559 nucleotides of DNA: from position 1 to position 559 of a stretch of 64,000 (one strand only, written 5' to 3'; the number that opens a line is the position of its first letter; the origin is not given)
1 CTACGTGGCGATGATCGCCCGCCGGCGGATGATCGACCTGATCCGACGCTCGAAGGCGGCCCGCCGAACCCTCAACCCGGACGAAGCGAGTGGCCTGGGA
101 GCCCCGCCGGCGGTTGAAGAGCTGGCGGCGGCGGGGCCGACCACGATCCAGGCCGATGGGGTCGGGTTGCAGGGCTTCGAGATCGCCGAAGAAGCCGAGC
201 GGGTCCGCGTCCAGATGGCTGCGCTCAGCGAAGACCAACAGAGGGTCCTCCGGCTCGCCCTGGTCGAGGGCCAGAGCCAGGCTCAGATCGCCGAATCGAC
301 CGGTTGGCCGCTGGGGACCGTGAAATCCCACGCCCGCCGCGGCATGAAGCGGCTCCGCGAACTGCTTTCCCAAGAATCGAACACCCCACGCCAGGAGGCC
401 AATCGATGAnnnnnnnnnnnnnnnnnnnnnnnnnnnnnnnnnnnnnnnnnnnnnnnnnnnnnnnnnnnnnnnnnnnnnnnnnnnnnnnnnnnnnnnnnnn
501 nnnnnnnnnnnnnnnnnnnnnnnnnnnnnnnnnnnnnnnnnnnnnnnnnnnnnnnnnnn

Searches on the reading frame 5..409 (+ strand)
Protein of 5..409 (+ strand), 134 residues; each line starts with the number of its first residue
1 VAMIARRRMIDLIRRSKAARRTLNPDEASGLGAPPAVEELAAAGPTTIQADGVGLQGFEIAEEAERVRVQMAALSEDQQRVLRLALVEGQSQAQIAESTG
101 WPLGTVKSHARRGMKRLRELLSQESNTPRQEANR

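Call 71: search_protein_families(library=pfam, proteins=[window:5-409:+], max_evalue=0.00001)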
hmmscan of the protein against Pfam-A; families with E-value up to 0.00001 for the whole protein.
window:5-409:+ (134 aa): 2 families
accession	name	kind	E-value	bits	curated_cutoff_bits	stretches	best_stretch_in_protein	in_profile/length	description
PF08281.18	Sigma70_r4_2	-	6.6e-14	51.7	25.7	1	66-117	3-54/54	Sigma-70, region 4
PF04545.22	Sigma70_r4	-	9.2e-12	44.7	24.1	1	71-119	2-50/50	Sigma-70, region 4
